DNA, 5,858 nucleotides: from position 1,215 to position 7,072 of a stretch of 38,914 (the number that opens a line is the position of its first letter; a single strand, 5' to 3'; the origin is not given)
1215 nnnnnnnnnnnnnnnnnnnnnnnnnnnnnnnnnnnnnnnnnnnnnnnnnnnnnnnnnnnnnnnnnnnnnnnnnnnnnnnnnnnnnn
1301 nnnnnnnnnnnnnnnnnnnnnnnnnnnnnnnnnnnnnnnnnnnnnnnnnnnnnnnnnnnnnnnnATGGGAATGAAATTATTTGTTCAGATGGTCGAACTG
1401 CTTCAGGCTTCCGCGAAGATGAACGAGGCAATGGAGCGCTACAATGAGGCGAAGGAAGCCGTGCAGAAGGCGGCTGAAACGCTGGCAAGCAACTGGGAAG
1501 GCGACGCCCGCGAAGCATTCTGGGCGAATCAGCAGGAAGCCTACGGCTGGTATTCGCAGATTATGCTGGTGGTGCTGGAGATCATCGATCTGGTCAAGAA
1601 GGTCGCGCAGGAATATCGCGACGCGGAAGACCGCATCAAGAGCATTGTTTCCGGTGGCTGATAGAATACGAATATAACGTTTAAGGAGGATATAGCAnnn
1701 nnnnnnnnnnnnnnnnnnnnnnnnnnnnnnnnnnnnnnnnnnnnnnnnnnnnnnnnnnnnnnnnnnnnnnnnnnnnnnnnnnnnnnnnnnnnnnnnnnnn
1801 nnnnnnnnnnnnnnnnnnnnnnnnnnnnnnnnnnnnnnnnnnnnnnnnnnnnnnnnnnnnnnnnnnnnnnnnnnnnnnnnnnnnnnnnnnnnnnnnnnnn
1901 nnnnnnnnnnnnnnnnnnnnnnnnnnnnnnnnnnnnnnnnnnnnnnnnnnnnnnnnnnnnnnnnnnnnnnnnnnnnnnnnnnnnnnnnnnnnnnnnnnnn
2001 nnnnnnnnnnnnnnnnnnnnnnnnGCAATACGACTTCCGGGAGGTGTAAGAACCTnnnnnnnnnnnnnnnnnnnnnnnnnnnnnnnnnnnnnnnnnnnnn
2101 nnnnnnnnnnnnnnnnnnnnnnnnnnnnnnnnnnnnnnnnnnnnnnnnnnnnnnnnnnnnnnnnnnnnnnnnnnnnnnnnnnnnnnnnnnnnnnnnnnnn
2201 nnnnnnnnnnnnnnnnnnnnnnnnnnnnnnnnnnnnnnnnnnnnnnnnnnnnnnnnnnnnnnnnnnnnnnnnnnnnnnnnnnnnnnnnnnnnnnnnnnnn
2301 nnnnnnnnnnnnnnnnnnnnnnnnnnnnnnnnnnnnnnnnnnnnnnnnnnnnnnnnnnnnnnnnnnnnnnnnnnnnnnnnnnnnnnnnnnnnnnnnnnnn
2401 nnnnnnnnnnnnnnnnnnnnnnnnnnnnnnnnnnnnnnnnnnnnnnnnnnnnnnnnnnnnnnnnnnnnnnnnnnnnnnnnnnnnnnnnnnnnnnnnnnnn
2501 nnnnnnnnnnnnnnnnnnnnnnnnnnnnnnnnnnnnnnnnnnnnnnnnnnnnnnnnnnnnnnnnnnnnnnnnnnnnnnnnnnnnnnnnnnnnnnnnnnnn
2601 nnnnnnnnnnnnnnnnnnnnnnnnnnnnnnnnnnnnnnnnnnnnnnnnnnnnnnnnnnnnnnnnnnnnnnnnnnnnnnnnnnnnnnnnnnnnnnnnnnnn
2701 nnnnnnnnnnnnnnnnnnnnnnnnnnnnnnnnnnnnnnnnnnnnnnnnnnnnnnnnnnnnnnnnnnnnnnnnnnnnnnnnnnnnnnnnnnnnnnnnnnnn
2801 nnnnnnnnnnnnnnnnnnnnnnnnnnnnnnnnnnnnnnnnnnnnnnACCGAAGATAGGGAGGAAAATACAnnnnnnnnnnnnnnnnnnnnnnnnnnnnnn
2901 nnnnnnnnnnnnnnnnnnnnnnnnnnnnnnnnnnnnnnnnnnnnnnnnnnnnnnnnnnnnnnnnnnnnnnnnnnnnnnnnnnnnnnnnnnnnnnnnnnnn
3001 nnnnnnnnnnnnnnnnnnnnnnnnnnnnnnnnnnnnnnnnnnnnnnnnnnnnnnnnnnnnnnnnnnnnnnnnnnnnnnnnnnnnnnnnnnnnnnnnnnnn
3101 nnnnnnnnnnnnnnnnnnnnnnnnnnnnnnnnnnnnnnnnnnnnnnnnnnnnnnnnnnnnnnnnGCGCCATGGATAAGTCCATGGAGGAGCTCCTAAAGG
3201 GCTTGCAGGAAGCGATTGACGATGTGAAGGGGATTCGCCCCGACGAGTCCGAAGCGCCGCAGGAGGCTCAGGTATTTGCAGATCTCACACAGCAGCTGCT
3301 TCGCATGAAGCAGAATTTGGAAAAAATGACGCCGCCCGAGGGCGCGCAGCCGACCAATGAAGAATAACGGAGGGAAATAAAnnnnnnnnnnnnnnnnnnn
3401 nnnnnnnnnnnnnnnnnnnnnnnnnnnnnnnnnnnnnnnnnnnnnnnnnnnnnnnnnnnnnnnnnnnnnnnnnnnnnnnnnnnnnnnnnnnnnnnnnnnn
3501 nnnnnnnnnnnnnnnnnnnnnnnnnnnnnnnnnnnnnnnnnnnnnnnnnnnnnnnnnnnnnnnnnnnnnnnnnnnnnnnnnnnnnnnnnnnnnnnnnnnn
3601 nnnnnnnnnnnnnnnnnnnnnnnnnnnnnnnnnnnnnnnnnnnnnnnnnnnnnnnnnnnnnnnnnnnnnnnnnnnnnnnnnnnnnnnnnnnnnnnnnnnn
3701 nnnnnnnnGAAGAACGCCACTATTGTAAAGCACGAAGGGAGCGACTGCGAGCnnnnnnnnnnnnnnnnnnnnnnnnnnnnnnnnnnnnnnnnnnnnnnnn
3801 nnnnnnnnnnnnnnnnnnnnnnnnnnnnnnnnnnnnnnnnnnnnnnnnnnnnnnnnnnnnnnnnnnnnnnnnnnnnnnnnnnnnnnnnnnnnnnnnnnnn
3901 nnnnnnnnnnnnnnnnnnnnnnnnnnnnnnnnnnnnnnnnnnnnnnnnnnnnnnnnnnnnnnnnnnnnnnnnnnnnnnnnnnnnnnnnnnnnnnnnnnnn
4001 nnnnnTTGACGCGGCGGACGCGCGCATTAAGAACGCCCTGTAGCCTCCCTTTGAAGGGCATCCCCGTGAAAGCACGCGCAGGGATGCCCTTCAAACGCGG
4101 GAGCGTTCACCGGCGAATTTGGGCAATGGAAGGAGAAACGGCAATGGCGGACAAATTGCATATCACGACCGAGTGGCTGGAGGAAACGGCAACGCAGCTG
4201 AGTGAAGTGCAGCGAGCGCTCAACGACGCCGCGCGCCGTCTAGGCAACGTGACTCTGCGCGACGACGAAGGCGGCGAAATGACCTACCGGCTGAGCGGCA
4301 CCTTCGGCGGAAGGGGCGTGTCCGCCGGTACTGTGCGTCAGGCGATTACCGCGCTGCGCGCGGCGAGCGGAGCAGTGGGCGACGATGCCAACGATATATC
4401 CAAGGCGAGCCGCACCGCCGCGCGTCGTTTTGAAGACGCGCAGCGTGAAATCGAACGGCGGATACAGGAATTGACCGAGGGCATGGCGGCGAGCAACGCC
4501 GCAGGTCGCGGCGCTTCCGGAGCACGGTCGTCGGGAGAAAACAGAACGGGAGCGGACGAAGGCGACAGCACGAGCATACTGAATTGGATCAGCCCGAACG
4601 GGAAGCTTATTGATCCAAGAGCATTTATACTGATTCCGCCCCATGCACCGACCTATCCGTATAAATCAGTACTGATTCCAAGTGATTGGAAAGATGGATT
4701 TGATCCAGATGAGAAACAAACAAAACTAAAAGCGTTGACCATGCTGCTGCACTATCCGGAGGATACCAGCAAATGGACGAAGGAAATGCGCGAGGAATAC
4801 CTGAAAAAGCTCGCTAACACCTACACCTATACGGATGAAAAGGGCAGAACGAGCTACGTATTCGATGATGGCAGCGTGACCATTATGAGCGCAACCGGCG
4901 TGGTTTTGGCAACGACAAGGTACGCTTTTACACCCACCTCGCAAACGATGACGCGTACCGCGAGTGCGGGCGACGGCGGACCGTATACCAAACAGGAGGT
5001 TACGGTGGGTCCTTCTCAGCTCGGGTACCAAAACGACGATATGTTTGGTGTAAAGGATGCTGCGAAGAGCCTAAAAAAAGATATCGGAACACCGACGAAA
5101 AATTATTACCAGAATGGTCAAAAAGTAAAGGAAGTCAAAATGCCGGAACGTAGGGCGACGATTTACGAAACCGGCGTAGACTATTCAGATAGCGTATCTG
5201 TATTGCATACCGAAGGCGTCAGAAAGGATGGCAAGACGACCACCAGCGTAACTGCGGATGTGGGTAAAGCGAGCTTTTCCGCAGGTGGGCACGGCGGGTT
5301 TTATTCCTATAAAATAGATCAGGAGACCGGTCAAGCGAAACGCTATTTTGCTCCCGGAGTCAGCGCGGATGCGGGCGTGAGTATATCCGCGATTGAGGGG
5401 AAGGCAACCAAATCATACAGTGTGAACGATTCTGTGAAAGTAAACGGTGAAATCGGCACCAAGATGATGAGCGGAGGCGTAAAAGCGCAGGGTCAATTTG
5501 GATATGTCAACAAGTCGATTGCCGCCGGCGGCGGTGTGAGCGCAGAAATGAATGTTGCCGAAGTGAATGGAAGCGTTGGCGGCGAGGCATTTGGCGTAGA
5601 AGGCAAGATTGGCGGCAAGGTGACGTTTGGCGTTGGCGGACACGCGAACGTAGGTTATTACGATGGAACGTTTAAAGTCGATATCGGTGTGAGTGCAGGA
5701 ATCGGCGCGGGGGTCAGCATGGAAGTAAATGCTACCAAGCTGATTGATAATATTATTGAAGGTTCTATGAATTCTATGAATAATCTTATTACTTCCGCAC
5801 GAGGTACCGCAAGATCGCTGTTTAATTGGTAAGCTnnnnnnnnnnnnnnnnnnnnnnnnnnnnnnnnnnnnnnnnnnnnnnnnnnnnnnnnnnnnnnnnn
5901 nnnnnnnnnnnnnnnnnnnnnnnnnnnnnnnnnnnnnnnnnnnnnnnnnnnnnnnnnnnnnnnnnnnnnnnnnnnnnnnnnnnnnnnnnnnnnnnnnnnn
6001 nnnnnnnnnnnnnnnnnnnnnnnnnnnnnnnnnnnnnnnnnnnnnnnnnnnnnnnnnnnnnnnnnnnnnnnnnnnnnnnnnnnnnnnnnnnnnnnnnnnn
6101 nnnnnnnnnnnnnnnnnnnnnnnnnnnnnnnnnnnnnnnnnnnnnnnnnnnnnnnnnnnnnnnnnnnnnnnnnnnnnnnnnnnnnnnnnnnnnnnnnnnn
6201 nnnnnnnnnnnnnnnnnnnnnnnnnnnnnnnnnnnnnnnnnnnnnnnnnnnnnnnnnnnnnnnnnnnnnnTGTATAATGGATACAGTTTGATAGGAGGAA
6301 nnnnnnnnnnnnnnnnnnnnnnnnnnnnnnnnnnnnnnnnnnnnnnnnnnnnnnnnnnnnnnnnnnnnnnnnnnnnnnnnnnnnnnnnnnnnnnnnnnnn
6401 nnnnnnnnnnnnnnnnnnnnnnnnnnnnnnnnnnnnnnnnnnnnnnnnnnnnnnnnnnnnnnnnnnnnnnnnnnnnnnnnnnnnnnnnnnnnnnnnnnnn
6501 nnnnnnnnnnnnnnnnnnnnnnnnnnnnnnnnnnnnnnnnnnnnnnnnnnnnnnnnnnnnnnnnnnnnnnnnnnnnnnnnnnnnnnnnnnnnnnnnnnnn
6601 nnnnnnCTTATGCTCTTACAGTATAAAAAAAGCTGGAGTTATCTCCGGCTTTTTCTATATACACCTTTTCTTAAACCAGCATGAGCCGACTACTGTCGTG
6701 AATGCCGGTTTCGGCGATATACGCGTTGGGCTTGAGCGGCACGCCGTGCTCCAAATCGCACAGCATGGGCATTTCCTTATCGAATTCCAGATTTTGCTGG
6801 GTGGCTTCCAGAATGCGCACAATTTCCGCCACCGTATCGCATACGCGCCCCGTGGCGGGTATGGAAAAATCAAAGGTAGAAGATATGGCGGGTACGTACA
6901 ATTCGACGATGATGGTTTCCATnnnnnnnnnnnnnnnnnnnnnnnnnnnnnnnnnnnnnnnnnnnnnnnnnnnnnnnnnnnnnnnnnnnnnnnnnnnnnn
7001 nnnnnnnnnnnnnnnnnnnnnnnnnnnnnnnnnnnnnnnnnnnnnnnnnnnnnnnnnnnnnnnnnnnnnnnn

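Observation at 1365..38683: T7SSb-type secretion locus lacking recognisable EssB/EsaA/EssA and apparently wired to a transmembrane FHA / Hanks-kinase / PP2C array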

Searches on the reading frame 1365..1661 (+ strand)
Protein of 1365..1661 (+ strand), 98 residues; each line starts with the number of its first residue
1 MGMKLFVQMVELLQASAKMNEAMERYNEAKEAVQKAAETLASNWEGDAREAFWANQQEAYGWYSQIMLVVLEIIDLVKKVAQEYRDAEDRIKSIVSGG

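Call 4: search_protein_families(library=pfam, max_evalue=0.01, proteins=[window:1365-1661:+])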
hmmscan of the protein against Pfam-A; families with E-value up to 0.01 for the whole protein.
window:1365-1661:+ (98 aa): 1 family
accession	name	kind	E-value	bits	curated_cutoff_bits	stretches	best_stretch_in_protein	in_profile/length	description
PF06013.18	WXG100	-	1.7e-07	31.8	27.3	1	7-88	4-85/86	Proteins of 100 residues with WXG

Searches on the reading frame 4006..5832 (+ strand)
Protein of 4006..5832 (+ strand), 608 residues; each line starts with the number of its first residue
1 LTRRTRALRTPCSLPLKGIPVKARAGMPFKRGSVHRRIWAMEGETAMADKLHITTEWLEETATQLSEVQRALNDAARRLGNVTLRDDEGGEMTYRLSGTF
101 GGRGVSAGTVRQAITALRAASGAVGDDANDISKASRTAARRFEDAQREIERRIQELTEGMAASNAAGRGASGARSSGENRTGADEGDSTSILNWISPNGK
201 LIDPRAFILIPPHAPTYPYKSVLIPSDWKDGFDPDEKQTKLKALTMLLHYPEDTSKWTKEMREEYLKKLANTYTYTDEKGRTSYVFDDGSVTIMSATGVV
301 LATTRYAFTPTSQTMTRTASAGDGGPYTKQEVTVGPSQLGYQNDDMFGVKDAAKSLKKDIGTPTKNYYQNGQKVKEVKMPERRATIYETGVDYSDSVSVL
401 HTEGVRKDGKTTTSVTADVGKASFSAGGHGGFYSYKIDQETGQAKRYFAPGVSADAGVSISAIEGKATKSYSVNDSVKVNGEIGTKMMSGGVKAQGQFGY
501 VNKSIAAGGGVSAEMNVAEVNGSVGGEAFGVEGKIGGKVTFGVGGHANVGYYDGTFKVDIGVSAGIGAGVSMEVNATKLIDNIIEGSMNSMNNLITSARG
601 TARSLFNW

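Call 4: search_protein_families(library=pfam, max_evalue=0.01, proteins=[window:4006-5832:+])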
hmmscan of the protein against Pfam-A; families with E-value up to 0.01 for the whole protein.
window:4006-5832:+ (608 aa): 1 family
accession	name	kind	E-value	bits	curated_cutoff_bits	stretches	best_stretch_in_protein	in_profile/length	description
PF10824.14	T7SS_ESX_EspC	-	0.00039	21.2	23.5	1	47-154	1-99/100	Excreted virulence factor EspC, type VII ESX diderm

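Call 12: search_protein_families(library=pfam, max_evalue=1, proteins=[window:4138-5832:+])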
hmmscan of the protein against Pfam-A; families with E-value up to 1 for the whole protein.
window:4138-5832:+ (564 aa): 2 families
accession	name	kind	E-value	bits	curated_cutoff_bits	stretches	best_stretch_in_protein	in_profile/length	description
PF10824.14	T7SS_ESX_EspC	-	0.00034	21.4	23.5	1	3-110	1-99/100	Excreted virulence factor EspC, type VII ESX diderm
PF03413.25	PepSY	-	0.3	11.9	24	0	361-399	27-55/60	Peptidase propeptide and YPEB domain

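Call 55: search_protein_families(library=ncbifam, max_evalue=0.001, proteins=[window:4138-5832:+])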
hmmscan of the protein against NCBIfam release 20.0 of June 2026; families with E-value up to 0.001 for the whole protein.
window:4138-5832:+ (564 aa): 0 families

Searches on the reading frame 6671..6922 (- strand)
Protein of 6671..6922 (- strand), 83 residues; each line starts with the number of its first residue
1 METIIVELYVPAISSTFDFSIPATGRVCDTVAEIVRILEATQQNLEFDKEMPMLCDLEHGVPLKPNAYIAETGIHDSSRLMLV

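Call 12: search_protein_families(library=pfam, max_evalue=1, proteins=[window:6671-6922:-])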
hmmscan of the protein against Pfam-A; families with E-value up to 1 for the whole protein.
window:6671-6922:- (83 aa): 3 families
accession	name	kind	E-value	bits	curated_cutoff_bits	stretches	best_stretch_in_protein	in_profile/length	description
PF08817.16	YukD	-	0.0005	21.2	27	1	12-82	8-76/76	WXG100 protein secretion system (Wss), protein YukD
PF20521.3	DUF6736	-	0.0068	16.9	27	1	16-60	61-109/129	Family of unknown function (DUF6736)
PF25327.1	UBL_ZFAND1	-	0.19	12.3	27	1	25-83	9-66/69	ZFAND1-like ubiquitin-like domain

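Call 55: search_protein_families(library=ncbifam, max_evalue=0.001, proteins=[window:6671-6922:-])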
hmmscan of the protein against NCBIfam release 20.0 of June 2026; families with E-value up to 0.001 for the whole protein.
window:6671-6922:- (83 aa): 0 families
